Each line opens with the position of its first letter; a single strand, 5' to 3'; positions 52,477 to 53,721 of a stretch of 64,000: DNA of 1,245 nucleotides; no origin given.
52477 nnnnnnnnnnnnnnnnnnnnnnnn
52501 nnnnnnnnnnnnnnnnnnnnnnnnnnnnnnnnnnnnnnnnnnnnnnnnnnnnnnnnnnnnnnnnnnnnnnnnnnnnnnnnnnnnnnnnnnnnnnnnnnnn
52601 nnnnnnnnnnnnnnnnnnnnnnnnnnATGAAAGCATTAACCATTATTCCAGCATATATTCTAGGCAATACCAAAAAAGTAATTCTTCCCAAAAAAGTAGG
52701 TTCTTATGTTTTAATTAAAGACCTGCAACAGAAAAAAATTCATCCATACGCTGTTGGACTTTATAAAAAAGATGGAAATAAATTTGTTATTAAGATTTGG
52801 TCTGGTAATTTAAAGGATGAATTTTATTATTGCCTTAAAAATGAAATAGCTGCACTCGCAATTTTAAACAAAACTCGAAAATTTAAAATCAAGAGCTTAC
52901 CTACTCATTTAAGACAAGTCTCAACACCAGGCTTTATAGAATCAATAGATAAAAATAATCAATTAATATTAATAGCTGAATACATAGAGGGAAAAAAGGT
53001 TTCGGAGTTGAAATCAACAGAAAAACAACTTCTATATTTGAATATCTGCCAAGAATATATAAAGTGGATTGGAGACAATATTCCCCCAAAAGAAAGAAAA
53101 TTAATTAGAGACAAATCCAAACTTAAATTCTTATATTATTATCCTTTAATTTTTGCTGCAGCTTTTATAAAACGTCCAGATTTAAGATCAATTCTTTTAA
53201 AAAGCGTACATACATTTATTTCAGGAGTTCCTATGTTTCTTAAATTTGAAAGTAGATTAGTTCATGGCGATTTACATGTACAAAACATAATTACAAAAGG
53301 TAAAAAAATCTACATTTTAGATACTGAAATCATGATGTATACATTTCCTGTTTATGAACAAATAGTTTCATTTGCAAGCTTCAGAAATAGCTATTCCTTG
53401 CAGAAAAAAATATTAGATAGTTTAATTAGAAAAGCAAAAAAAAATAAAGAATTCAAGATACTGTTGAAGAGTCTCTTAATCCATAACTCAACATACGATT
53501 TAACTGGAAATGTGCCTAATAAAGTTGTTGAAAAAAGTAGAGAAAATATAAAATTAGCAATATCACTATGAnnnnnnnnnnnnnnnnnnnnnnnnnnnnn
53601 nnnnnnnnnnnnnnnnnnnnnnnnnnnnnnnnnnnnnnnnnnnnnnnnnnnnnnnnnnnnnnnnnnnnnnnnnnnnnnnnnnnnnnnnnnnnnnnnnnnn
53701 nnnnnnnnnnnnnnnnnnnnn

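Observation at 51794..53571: Tandem protein-kinase-fold phosphotransferases inside the glycan operon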

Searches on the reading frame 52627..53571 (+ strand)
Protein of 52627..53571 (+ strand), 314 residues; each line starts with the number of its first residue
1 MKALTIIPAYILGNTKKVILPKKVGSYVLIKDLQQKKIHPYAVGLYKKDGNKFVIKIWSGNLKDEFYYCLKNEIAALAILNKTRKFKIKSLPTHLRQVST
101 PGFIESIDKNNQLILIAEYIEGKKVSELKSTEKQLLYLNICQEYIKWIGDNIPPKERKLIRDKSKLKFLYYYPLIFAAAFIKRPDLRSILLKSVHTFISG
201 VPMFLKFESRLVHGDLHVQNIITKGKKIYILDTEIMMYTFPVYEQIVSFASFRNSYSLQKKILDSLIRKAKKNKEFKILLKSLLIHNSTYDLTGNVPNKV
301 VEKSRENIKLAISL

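Call 3: search_protein_families(library=pfam, proteins=[window:52627-53571:+], max_evalue=1)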
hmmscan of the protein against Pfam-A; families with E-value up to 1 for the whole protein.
window:52627-53571:+ (314 aa): 6 families
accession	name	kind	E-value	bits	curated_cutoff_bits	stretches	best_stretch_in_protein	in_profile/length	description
PF01636.29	APH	-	0.00038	20.7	23.2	1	203-252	164-213/239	Phosphotransferase enzyme family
PF01163.29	RIO1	-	0.0012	18.9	22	1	208-234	123-149/187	RIO domain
PF03109.22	ABC1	-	0.0016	18.1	22.9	0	95-136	127-167/244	ABC1 atypical kinase-like domain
PF19974.5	TCAD9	-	0.0075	15.9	40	1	209-232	297-320/429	Ternary complex associated domain 9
PF13575.12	DUF4135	-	0.031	13.9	29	1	196-245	133-177/378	Domain of unknown function (DUF4135)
PF18762.7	Kinase-PolyVal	-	0.46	10.9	27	0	208-236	129-157/160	Serine/Threonine/Tyrosine Kinase found in polyvalent proteins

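Call 4: search_protein_families(library=ncbifam, proteins=[window:52627-53571:+], max_evalue=1)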
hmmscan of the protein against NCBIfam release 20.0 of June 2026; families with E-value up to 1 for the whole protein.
window:52627-53571:+ (314 aa): 9 families
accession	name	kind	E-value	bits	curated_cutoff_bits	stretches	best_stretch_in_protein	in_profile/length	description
TIGR03724.2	arch_bud32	equivalog_domain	4.7e-06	26.2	125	1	208-245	103-140/193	KEOPS complex kinase/ATPase Bud32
NF011461.0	PRK14879.1-2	equivalog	7.9e-06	25.8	372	1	207-265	117-176/225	Kae1-associated kinase Bud32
NF011464.0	PRK14879.1-7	equivalog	4.2e-05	23.4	246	2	208-236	121-149/221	Kae1-associated kinase Bud32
NF011462.0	PRK14879.1-3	equivalog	0.0009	19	174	1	208-265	100-161/192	Kae1-associated kinase Bud32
NF007174.0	PRK09605.1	equivalog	0.0015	17.1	447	1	207-272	444-509/535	bifunctional N(6)-L-threonylcarbamoyladenine synthase/serine/threonine protein kinase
TIGR02172.1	Fb_sc_TIGR02172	paralog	0.0055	16.6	228.2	1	208-246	152-190/226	TIGR02172 family protein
TIGR01767.2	MTRK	equivalog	0.0098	15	275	1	204-238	221-255/401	S-methyl-5-thioribose kinase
NF046102.1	CellCycRegCcrZ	equivalog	0.045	13.2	400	1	192-244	136-189/260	cell cycle regulator CcrZ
NF011463.0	PRK14879.1-4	equivalog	0.18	11.1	188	0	207-235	131-159/237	Kae1-associated kinase Bud32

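Call 11: find_homologous_proteins(query=window:52627-53571:+, max_evalue=0.001)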
Query window:52627-53571:+ (314 aa): 4 proteins with E <= 0.001 among 2087 candidates.
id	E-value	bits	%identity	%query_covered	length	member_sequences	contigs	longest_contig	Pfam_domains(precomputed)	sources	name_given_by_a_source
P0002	2.0e-198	676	100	100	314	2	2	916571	-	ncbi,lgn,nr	ncbi:MAG: phosphotransferase [Candidatus Woesebacteria bacterium]|nr:MAG: phosphotransferase [Candid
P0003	1.0e-155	535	80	100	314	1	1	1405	-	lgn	-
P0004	8.2e-77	276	47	100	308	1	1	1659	-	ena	-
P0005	5.8e-33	133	32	94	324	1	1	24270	PF01636.30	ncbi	-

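Call 13: search_solved_structures(query=window:52627-53571:+, max_evalue=1, show_alignments=3)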
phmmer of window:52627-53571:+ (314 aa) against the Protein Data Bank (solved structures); distinct sequences matched with E-value up to 1: 0.

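Call 16: find_encoding_contigs(protein=P0005, flank=10000, max_places=4)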
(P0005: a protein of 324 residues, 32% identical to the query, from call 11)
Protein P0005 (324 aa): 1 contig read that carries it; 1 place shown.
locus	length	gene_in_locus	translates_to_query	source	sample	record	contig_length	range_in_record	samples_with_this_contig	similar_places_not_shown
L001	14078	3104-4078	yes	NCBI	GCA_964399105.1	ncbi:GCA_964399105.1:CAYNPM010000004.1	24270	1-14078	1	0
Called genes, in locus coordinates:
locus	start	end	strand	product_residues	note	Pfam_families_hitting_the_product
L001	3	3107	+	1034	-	?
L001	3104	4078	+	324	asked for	PF01636:APH (weak)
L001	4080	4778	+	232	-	PF08241:Methyltransf_11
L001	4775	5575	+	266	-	PF01522:Polysacc_deac_1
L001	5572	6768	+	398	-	PF13439:Glyco_transf_4, PF00534:Glycos_transf_1, PF13692:Glyco_trans_1_4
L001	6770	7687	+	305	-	PF00535:Glycos_transf_2, PF13641:Glyco_tranf_2_3 (weak), PF10111:Glyco_tranf_2_2 (weak)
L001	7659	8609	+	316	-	PF00535:Glycos_transf_2, PF10111:Glyco_tranf_2_2 (weak), PF13641:Glyco_tranf_2_3, PF13632:Glyco_trans_2_3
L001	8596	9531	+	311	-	PF00535:Glycos_transf_2, PF13641:Glyco_tranf_2_3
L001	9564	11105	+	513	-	-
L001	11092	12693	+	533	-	-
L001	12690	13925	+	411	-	-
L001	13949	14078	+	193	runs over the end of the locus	-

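Call 17: find_homologous_proteins(query=A1, max_evalue=0.001)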
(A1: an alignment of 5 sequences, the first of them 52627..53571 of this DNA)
Query A1 (5 sequences) (314 aa, profile of the alignment): 5 proteins with E <= 0.001 among 8000 candidates.
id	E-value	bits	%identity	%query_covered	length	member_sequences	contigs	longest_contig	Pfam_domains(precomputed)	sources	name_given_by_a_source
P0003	8.9e-149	513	80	100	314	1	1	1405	-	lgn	-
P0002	2.0e-146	505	100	100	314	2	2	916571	-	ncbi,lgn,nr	ncbi:MAG: phosphotransferase [Candidatus Woesebacteria bacterium]|nr:MAG: phosphotransferase [Candid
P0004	1.2e-135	470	47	100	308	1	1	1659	-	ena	-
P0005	3.2e-128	446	32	94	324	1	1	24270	PF01636.30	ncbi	-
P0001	1.1e-101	358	25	79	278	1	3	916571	PF01636.30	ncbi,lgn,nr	ncbi:phosphotransferase [Candidatus Woesebacteria bacterium]|nr:phosphotransferase [Candidatus Woese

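Call 22: search_protein_families(library=pfam, proteins=[L001:3-3107:+, L001:3104-4078:+, L001:4080-4778:+, L001:9564-11105:+, L001:11092-12693:+, L001:12690-13925:+], max_evalue=0.01)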
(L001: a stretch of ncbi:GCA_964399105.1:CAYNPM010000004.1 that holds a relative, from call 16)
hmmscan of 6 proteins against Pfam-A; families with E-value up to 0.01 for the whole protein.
L001:3-3107:+ (1034 aa): 8 families
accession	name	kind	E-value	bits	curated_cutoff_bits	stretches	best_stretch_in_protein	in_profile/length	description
PF00534.26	Glycos_transf_1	-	1.6e-43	148.7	26.4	1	849-1011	5-168/172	Glycosyl transferases group 1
PF13692.12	Glyco_trans_1_4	-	9.6e-35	120.4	27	1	860-1001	2-142/142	Glycosyl transferases group 1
PF13439.12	Glyco_transf_4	-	7.5e-16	59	28.5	1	689-849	2-169/170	Glycosyltransferase Family 4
PF13632.12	Glyco_trans_2_3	-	4.7e-15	56.4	27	1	11-129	73-190/198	Glycosyl transferase family group 2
PF20706.3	GT4-conflict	-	2.3e-10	40.5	26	1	835-977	170-323/385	Family 4 Glycosyltransferase in conflict systems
PF13641.12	Glyco_tranf_2_3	-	7.3e-08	33.1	27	1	5-78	154-230/230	Glycosyltransferase like family 2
PF13579.12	Glyco_trans_4_4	-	1.2e-06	29.4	29.7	1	689-845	1-158/158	Glycosyl transferase 4-like domain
PF13524.12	Glyco_trans_1_2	-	5.8e-05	23.5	25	1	877-1008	5-121/144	Glycosyl transferase-like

L001:3104-4078:+ (324 aa): 4 families
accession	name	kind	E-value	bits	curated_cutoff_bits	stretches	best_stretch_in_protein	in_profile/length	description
PF01636.29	APH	-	1.7e-07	31.7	23.2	1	217-260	166-210/239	Phosphotransferase enzyme family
PF19974.5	TCAD9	-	0.0012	18.6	40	1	221-246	299-323/429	Ternary complex associated domain 9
PF01163.29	RIO1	-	0.0017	18.4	22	0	218-244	123-148/187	RIO domain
PF03109.22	ABC1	-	0.0034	17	22.9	0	216-244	183-211/244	ABC1 atypical kinase-like domain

L001:4080-4778:+ (232 aa): 5 families
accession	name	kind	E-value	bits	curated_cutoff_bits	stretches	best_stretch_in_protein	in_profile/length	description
PF08241.18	Methyltransf_11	-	5.3e-09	37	21.2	1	98-151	39-95/95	Methyltransferase domain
PF13489.12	Methyltransf_23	-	5e-05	23.5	27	1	93-153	52-118/164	Methyltransferase domain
PF08242.18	Methyltransf_12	-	0.00047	21.3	30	1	101-149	50-98/98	Methyltransferase domain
PF13847.12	Methyltransf_31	-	0.00064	19.9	27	1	103-155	60-113/145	Methyltransferase domain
PF13649.12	Methyltransf_25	-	0.0027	18.8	27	1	102-147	51-97/97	Methyltransferase domain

L001:9564-11105:+ (513 aa): 1 family
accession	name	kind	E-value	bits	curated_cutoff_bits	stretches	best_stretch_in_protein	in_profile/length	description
PF13231.12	PMT_2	-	0.00027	21.6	26.1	1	109-245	17-155/160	Dolichyl-phosphate-mannose-protein mannosyltransferase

L001:11092-12693:+ (533 aa): 1 family
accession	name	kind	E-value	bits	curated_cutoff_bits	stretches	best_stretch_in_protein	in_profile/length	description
PF13231.12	PMT_2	-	0.0001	23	26.1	1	96-240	20-160/160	Dolichyl-phosphate-mannose-protein mannosyltransferase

L001:12690-13925:+ (411 aa): 0 families

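Call 27: search_protein_representatives(alignment_id=A1)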
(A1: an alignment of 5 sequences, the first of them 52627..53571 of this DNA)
Query: 5 sequences, 314 profile positions. Proteins with E-value up to 0.001 (for the whole library): 887; up to 1e-10: 617; up to 1e-30: 191. The best 150 are listed.
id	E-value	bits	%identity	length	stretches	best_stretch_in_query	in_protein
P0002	6.3e-147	505.3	-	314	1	1-314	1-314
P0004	3.9e-136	469.9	-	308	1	1-314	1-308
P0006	3.3e-119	414.3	-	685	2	17-310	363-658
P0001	3.4e-102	358.4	-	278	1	21-314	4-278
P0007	7.3e-101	354.0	-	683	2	3-310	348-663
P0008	2.1e-94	332.8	-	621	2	18-301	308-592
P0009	1.6e-87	310.1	-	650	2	7-308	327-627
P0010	4.7e-83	295.5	-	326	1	6-313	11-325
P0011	1.4e-78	280.8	-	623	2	16-308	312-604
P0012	5.9e-77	275.5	-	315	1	5-310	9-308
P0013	2.6e-76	273.3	-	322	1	4-312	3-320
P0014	5.6e-76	272.3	-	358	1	3-312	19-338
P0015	6.8e-75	268.7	-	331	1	18-312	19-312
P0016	1.0e-74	268.1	-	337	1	19-311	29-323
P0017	2.0e-74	267.1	-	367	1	14-311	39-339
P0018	2.4e-74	266.9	-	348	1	3-313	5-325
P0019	9.7e-74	264.9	-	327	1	5-312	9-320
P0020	7.0e-71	255.5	-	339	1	11-306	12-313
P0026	5.5e-62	226.3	-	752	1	9-312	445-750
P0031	3.8e-60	220.2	-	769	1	16-311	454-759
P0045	5.4e-58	213.2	-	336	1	11-311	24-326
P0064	8.8e-53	196.0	-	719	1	8-311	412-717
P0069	1.9e-50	188.3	-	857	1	20-312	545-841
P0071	3.7e-50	187.4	-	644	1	16-309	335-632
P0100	7.1e-43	163.5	-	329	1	13-313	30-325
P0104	4.0e-42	161.0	-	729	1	20-310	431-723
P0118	1.1e-39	153.1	-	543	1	7-284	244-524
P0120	2.0e-39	152.2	-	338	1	13-309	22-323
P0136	1.0e-36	143.2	-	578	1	20-311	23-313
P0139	4.0e-35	138.1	-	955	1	13-292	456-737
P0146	5.5e-34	134.3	-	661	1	20-293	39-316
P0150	1.3e-33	133.1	-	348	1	11-294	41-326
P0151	1.3e-33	133.1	-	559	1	15-311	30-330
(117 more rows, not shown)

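Call 28: predict_structure(alignment_id=A1)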
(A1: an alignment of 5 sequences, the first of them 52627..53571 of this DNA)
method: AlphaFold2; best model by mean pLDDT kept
length: 314 residues; sequences in the alignment: 5
mean_pLDDT: 90.3   pTM: 0.87
mean pLDDT of the five models: 90.3, 89.0, 88.6, 88.5, 86.6
residues with pLDDT >= 90: 241; 70-90: 53; 50-70: 12; < 50: 8
segments of 3 or more residues with pLDDT < 50: 1-6
pLDDT, mean of each block of 10 residues (from residue 1): 44 66 94 78 94 94 87 97 95 95 94 95 94 96 96 95 84 92 95 94 90 93 96 92 91 90 96 95 94 89 95 94
secondary structure, 60 per line:
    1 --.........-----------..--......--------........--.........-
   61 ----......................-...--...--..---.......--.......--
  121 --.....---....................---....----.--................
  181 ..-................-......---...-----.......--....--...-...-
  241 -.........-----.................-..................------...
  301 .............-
elements in order: H3-11 E27-32 E41-48 E51-59 H65-86 E103-109 E112-118 H131-150 H154-157 H165-182 H184-199 H201-206 E210-212 E221-224 E227-230 E237-239 H242-250 H256-272 H274-291 H298-313

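Call 30: search_protein_families(library=pfam, proteins=[P0006, P0026, P0031, P0064, P0069, P0139, P0136, P0146, P0118, P0071], max_evalue=0.001)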
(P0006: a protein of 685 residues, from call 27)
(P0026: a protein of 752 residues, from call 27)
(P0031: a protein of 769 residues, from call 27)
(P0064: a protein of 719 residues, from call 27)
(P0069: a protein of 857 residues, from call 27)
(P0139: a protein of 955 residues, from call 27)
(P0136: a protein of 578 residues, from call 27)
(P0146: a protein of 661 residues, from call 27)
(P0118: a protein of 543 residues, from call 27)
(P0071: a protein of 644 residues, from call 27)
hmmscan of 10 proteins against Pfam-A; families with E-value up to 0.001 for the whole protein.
P0006 (685 aa): 7 families
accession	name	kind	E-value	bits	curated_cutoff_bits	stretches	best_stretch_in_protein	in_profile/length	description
PF01636.29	APH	-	2.1e-16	60.9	23.2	1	125-278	70-225/239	Phosphotransferase enzyme family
PF19974.5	TCAD9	-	5.6e-06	26.2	40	0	211-247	286-322/429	Ternary complex associated domain 9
PF02958.26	EcKL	-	1.1e-05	25.3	22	0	222-278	215-276/294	Ecdysteroid kinase-like family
PF01163.29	RIO1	-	4.2e-05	23.7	22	0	553-587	120-154/187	RIO domain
PF01633.27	Choline_kinase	-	0.00022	21.1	29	0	217-257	157-199/300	Choline/ethanolamine kinase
PF13575.12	DUF4135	-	0.00023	20.9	29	0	557-590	146-177/378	Domain of unknown function (DUF4135)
PF07914.17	DUF1679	-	0.00046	19.6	24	0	221-281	267-333/414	Uncharacterized oxidoreductase dhs-27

P0026 (752 aa): 1 family
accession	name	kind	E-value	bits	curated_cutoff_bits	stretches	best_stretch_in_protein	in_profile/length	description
PF01636.29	APH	-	1.8e-06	28.3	23.2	1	509-690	37-213/239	Phosphotransferase enzyme family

P0031 (769 aa): 2 families
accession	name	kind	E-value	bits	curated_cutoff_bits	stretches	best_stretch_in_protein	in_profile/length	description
PF01636.29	APH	-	6.6e-08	33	23.2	1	644-712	159-224/239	Phosphotransferase enzyme family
PF01554.23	MatE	-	3.8e-05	23.9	24.9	1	26-157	4-136/161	MatE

P0064 (719 aa): 3 families
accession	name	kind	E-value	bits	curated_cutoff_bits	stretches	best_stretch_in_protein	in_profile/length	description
PF01636.29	APH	-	1.6e-09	38.3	23.2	1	508-680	54-231/239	Phosphotransferase enzyme family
PF19974.5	TCAD9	-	0.00014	21.6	40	1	618-646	297-324/429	Ternary complex associated domain 9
PF00069.31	Pkinase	-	0.00068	19.5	31.7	0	608-643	110-142/263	Protein kinase domain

P0069 (857 aa): 0 families

P0139 (955 aa): 2 families
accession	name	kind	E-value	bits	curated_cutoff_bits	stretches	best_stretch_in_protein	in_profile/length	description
PF04229.20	GrpB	-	7.3e-08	33.2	25.5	1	802-948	3-156/159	GrpB protein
PF01636.29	APH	-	2e-06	28.2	23.2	1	542-693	50-209/239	Phosphotransferase enzyme family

P0136 (578 aa): 3 families
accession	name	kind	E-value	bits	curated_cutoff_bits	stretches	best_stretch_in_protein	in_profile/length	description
PF01522.26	Polysacc_deac_1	-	1.4e-22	80.4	23.1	1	393-520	7-123/124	Polysaccharide deacetylase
PF10096.14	DUF2334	-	3.8e-07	30.3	26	1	403-499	15-112/203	Uncharacterized protein conserved in bacteria (DUF2334)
PF01636.29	APH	-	3.1e-06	27.5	23.2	1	208-263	166-222/239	Phosphotransferase enzyme family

P0146 (661 aa): 3 families
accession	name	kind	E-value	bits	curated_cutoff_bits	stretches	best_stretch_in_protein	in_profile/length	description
PF00535.33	Glycos_transf_2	-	9.8e-27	94.4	23.3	1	362-527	1-164/168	Glycosyl transferase family 2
PF13641.12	Glyco_tranf_2_3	-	1.3e-11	45.4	27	1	361-566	3-212/230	Glycosyltransferase like family 2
PF13632.12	Glyco_trans_2_3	-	7.8e-06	26.3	27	1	446-622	2-179/198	Glycosyl transferase family group 2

P0118 (543 aa): 1 family
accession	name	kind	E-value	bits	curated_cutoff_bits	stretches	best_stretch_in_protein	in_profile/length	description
PF02585.22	PIG-L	-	8.4e-16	59.1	28.2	1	20-188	2-126/129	GlcNAc-PI de-N-acetylase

P0071 (644 aa): 4 families
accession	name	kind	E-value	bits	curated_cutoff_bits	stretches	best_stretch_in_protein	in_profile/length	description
PF00535.33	Glycos_transf_2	-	7.5e-16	59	23.3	1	9-178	1-167/168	Glycosyl transferase family 2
PF13641.12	Glyco_tranf_2_3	-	8.2e-11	42.8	27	1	8-226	3-226/230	Glycosyltransferase like family 2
PF01636.29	APH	-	6.6e-06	26.5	23.2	1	527-592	164-230/239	Phosphotransferase enzyme family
PF13506.12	Glyco_transf_21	-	0.00086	19.2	21.7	0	77-214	18-157/174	Glycosyl transferase family 21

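Call 68: find_encoding_contigs(protein=P0045, flank=9000, max_places=1)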
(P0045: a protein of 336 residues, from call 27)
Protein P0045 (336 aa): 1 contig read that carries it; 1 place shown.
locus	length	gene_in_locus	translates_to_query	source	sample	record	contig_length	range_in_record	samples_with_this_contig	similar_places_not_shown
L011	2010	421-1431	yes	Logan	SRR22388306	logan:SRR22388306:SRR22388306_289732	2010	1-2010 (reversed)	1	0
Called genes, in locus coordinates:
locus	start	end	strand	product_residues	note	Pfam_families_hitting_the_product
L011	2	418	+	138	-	?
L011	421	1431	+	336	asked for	PF01636:APH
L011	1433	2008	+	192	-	?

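Call 69: find_encoding_contigs(protein=P0120, flank=9000, max_places=1)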
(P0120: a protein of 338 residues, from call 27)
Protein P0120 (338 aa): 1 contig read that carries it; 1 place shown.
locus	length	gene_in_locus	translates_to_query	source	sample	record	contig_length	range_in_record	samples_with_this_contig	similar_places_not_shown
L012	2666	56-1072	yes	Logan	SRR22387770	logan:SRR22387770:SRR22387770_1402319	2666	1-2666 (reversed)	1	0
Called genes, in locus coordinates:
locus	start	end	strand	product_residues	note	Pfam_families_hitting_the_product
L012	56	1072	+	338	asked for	PF01636:APH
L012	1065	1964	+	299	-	PF00535:Glycos_transf_2, PF13641:Glyco_tranf_2_3, PF13632:Glyco_trans_2_3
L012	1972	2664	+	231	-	?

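Call 70: find_encoding_contigs(protein=P0150, flank=9000, max_places=1)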
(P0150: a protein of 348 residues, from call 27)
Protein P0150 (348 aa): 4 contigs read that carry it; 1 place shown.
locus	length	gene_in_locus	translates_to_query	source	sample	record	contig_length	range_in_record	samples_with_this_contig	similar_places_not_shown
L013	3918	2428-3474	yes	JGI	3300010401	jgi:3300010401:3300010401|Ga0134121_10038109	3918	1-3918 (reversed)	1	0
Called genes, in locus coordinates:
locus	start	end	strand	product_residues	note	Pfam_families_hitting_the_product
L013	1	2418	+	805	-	?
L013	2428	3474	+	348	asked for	PF01636:APH (weak)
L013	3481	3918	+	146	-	PF00535:Glycos_transf_2, PF13641:Glyco_tranf_2_3, PF13506:Glyco_transf_21 (weak)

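Call 72: find_encoding_contigs(protein=P0003, flank=5000, max_places=2)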
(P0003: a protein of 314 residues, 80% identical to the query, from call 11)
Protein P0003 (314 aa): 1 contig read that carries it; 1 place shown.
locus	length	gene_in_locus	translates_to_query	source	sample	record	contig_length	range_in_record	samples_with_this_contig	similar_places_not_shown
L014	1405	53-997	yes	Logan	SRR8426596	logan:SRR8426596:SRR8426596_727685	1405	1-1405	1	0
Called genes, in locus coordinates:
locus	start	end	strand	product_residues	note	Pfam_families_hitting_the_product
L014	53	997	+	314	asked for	-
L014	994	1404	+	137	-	?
